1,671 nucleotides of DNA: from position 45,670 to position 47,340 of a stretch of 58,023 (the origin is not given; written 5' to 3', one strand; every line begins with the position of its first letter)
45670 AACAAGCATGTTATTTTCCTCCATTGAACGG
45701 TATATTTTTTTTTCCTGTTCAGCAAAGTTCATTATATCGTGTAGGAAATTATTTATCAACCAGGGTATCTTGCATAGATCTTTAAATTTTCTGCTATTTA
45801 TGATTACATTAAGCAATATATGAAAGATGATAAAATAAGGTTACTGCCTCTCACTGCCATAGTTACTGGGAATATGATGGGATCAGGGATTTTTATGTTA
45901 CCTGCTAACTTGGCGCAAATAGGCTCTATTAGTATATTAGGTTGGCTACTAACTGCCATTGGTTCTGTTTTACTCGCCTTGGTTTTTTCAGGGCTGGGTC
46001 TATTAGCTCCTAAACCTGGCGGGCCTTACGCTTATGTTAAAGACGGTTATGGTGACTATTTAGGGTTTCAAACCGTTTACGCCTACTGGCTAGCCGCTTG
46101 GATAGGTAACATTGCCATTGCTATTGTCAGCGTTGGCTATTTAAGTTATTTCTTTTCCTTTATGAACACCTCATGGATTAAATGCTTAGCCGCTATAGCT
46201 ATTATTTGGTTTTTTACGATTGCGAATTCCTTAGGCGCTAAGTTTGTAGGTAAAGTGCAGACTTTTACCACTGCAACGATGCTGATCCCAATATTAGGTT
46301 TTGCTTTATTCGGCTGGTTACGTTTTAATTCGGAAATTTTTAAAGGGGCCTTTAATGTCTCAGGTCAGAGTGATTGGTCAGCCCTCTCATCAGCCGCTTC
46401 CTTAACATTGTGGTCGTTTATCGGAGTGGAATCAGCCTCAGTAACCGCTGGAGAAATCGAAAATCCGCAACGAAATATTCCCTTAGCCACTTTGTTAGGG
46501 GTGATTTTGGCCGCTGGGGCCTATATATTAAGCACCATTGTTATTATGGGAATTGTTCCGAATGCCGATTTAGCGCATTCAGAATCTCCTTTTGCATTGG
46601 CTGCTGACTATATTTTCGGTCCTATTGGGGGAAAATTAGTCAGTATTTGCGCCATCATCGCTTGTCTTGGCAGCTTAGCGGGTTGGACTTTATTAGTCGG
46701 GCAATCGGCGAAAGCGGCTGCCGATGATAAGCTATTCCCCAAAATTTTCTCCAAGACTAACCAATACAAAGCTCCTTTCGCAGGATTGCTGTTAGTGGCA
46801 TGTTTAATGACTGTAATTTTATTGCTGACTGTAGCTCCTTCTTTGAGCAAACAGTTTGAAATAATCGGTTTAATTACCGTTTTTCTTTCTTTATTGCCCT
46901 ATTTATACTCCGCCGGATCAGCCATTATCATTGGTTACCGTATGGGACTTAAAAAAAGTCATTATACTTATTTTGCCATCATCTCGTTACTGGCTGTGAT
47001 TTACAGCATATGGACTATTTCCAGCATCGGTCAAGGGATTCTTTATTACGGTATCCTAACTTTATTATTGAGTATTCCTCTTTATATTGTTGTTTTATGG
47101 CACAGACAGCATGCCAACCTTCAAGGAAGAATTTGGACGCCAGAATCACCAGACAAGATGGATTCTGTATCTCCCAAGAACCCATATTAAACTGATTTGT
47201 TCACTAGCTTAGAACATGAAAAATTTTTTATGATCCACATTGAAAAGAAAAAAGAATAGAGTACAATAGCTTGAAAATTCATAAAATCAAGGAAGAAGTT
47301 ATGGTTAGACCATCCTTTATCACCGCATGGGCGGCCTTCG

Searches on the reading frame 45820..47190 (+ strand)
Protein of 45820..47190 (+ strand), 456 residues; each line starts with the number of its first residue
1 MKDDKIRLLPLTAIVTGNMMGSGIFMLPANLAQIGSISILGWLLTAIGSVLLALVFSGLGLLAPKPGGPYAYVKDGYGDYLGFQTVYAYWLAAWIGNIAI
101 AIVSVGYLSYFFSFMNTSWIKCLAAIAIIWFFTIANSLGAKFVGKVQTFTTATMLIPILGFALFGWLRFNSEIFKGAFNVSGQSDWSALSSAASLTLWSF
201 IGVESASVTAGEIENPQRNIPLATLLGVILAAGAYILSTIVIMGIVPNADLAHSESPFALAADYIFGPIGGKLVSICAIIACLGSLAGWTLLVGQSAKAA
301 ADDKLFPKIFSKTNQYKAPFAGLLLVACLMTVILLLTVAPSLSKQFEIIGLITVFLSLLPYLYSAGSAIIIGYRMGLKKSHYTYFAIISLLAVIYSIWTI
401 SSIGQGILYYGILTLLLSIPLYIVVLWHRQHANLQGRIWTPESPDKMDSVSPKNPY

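Call 3: search_protein_families(library=pfam, proteins=[window:45820-47190:+], max_evalue=1)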
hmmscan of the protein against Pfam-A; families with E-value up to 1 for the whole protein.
window:45820-47190:+ (456 aa): 4 families
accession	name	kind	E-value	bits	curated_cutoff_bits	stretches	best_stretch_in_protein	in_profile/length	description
PF13520.12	AA_permease_2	-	8.3e-56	190.1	27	1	8-400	3-401/427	Amino acid permease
PF00324.27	AA_permease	-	1e-33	117.2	24.6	1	14-404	5-414/470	Amino acid permease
PF19727.4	DUF6219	-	0.21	11.9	27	1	369-399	19-47/69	Family of unknown function (DUF6219)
PF20136.4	DUF6526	-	0.47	10.9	23.7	1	379-442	14-79/145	Family of unknown function (DUF6526)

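Call 22: find_homologous_proteins(query=window:45820-47190:+, max_evalue=1e-30)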
Query window:45820-47190:+ (456 aa): 1483 proteins with E <= 1e-30 among 8000 candidates; the best 120 are listed.
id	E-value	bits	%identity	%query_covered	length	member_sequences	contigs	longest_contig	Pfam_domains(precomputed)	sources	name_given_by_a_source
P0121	1.2e-291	985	100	100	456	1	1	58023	PF13520.13,PF00324.28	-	-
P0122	5.5e-191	654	69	98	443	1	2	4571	PF13520.13,PF00324.28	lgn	-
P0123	1.7e-188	645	67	96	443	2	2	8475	PF13520.13,PF00324.28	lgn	-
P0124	3.0e-182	625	64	98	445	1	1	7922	PF13520.13,PF00324.28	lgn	-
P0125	2.5e-174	599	64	95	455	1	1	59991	PF13520.13,PF00324.28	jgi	jgi:arginine:agmatine antiporter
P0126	8.1e-165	567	67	89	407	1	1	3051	PF13520.13,PF00324.28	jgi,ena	-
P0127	3.0e-164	565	61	94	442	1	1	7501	PF13520.13,PF00324.28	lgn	-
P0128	2.5e-159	549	57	95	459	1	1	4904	PF13520.13,PF00324.28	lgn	-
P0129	8.2e-154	531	56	95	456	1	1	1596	PF13520.13,PF00324.28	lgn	-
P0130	1.1e-153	531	56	95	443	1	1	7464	PF13520.13,PF00324.28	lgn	-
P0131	5.2e-153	528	56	95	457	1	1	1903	PF13520.13,PF00324.28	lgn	-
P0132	3.7e-152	526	55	95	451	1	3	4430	PF13520.13,PF00324.28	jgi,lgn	-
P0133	4.0e-152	525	57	95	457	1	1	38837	PF13520.13,PF00324.28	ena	-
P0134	6.8e-151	521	56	95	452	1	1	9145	PF13520.13,PF00324.28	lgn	-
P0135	3.4e-150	519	55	98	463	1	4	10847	PF13520.13,PF00324.28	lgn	-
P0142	7.2e-138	478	51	95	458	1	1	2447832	PF13520.13,PF00324.28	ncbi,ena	-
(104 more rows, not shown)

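Call 23: find_encoding_contigs(protein=P0125, flank=10000, max_places=3)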
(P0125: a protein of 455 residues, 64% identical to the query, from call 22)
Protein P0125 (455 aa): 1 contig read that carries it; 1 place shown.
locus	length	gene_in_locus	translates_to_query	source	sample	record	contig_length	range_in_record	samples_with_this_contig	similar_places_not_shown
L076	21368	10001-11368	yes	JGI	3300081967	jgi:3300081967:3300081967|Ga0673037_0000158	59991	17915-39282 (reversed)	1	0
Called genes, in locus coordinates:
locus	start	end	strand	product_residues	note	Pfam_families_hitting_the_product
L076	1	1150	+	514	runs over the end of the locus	PF05157:MshEN, PF00437:T2SSE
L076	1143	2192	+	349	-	PF00482:T2SSF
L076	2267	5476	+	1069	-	PF00128:Alpha-amylase, PF16657:Malt_amylase_C, PF18085:Mak_N_cap (weak)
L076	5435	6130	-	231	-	PF03232:COQ7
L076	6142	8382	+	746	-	PF00521:DNA_topoisoIV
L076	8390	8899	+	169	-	PF03703:bPH_2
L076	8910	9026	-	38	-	-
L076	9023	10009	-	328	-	PF13353:Fer4_12 (weak)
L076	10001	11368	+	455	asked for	PF13520:AA_permease_2, PF00324:AA_permease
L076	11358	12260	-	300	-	PF00696:AA_kinase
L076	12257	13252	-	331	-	PF02729:OTCace_N, PF00185:OTCace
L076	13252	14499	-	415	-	PF02274:ADI, PF19420:DDAH_eukar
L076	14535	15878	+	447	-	PF02636:Methyltransf_28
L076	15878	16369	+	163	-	PF01242:PTPS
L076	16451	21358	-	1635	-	PF23310:TPR_27 (faint), PF08238:Sel1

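Call 24: find_encoding_contigs(protein=P0123, flank=10000, max_places=3)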
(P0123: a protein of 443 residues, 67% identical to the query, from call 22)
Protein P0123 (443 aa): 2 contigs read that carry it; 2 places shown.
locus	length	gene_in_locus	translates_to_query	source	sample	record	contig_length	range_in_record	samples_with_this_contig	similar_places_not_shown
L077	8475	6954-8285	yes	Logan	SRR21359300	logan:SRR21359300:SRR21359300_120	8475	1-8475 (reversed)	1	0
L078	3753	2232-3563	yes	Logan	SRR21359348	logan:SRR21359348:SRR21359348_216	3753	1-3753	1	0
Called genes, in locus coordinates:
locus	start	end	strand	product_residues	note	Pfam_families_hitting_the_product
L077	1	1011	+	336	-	?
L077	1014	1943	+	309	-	PF04166:PdxA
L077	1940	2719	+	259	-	PF00398:RrnaAD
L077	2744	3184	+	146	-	PF00582:Usp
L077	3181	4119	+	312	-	PF25145:NfeD1b_N (weak), PF01343:Peptidase_S49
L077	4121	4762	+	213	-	PF12766:Pyridox_oxase_2, PF01243:PNPOx_N, PF10590:PNP_phzG_C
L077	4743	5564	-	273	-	PF01048:PNP_UDP_1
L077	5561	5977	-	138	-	PF08211:dCMP_cyt_deam_2, PF00383:dCMP_cyt_deam_1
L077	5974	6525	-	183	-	PF02482:Ribosomal_S30AE, PF00313:CSD (weak)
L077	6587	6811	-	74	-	PF02599:CsrA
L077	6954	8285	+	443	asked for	PF00324:AA_permease, PF13520:AA_permease_2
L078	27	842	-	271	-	PF01048:PNP_UDP_1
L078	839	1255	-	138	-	PF08211:dCMP_cyt_deam_2, PF00383:dCMP_cyt_deam_1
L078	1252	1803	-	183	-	PF02482:Ribosomal_S30AE, PF00313:CSD (weak)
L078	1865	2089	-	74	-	PF02599:CsrA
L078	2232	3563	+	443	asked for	PF00324:AA_permease, PF13520:AA_permease_2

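Call 25: find_encoding_contigs(protein=P0142, flank=10000, max_places=3)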
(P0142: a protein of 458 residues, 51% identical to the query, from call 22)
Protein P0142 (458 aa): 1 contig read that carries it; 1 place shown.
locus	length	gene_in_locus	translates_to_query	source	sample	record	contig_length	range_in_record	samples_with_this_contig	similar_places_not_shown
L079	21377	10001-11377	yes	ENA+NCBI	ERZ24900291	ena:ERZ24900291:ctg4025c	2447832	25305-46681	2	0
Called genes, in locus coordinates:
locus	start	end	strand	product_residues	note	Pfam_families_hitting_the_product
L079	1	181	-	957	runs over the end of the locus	PF00005:ABC_tran (faint), PF02463:SMC_N (faint), PF03193:RsgA_GTPase (faint), PF13191:AAA_16 (faint), PF13476:AAA_23 (faint), PF13555:AAA_29 (faint), PF17760:UvrA_inter, PF17755:UvrA_DNA-bind, +1 more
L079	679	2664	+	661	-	PF00999:Na_H_Exchanger, PF02254:TrkA_N, PF02080:TrkA_C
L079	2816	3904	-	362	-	PF03739:LptF_LptG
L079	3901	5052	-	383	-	PF03739:LptF_LptG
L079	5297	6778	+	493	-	PF02789:Peptidase_M17_N, PF00883:Peptidase_M17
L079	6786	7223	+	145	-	PF04364:DNA_pol3_chi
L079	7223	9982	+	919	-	PF00133:tRNA-synt_1, PF09334:tRNA-synt_1g (weak), PF13603:tRNA-synt_1_2 (weak), PF09334:tRNA-synt_1g (weak), PF08264:Anticodon_1, PF10458:Val_tRNA-synt_C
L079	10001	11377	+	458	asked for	PF00324:AA_permease, PF13520:AA_permease_2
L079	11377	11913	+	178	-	PF02870:Methyltransf_1N, PF01035:DNA_binding_1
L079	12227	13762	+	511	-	PF03050:DDE_Tnp_IS66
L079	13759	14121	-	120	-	PF05717:TnpB_IS66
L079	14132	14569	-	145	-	-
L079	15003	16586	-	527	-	PF00009:GTP_EFTU, PF22042:EF-G_D2, PF03144:GTP_EFTU_D2 (weak), PF16658:RF3_C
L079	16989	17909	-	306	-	-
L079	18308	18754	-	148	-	PF00583:Acetyltransf_1, PF13673:Acetyltransf_10, PF13508:Acetyltransf_7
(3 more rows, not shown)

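Call 26: find_encoding_contigs(protein=P0122, flank=10000, max_places=3)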
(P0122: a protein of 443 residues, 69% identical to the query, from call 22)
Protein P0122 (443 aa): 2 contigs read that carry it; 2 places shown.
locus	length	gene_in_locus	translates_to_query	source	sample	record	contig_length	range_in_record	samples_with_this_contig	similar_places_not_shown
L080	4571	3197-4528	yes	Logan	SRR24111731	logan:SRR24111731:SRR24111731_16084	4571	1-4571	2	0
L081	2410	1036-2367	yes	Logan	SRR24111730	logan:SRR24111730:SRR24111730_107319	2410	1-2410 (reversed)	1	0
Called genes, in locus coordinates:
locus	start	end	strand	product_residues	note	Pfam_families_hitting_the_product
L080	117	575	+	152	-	-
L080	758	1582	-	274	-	PF01048:PNP_UDP_1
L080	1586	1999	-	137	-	PF08211:dCMP_cyt_deam_2, PF00383:dCMP_cyt_deam_1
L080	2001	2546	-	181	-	PF02482:Ribosomal_S30AE, PF00313:CSD (weak)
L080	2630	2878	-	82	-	PF02599:CsrA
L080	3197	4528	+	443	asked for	PF00324:AA_permease, PF13520:AA_permease_2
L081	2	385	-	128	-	?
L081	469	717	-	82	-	PF02599:CsrA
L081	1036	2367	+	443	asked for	PF00324:AA_permease, PF13520:AA_permease_2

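Call 27: find_encoding_contigs(protein=P0124, flank=10000, max_places=3)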
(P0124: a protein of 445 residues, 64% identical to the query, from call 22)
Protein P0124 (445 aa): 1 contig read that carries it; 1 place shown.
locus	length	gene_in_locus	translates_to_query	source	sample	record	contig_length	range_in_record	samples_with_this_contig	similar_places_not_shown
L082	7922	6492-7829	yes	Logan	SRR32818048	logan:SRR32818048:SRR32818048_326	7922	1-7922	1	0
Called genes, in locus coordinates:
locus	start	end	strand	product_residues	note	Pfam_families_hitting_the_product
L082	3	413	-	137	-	?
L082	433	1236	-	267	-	-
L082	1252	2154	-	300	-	-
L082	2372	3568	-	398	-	PF00389:2-Hacid_dh, PF02826:2-Hacid_dh_C, PF03446:NAD_binding_2 (weak)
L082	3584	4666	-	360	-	PF00266:Aminotran_5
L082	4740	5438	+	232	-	PF00702:Hydrolase, PF12710:HAD (weak)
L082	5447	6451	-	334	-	PF08240:ADH_N, PF00107:ADH_zinc_N, PF13602:ADH_zinc_N_2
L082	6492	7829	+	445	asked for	PF00324:AA_permease, PF13520:AA_permease_2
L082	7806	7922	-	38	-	?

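Call 75: find_encoding_contigs(protein=P0126, flank=10000, max_places=3)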
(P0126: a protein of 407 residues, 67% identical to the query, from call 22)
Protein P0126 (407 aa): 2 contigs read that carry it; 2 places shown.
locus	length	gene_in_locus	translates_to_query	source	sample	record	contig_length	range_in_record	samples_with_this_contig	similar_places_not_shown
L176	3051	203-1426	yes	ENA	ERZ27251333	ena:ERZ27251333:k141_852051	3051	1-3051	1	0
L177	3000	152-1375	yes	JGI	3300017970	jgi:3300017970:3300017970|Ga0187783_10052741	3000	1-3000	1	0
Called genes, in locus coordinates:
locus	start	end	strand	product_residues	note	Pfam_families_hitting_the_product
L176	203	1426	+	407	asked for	PF00324:AA_permease, PF13520:AA_permease_2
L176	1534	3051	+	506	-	?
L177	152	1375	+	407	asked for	PF00324:AA_permease, PF13520:AA_permease_2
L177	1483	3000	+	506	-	?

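Call 76: search_protein_families(library=pfam, proteins=[L176:1534-3051:+], max_evalue=0.01)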
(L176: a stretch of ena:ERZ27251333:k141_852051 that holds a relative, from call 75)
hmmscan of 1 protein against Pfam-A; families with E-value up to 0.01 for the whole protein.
L176:1534-3051:+ (506 aa): 5 families
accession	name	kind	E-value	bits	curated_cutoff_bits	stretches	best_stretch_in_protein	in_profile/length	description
PF13428.12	TPR_14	-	7.2e-07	29.7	23.5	0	403-441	3-41/44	Tetratricopeptide repeat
PF05843.20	Suf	-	0.00016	20.8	24.7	1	386-453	2-69/532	Suppressor of forked protein (Suf)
PF12895.13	ANAPC3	-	0.00038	21.1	27.2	0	10-51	26-67/82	Anaphase-promoting complex, cyclosome, subunit 3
PF14559.12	TPR_19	-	0.00046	20.9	25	1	387-437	11-61/68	Tetratricopeptide repeat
PF07719.23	TPR_2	-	0.0019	18.6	27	0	12-31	6-25/34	Tetratricopeptide repeat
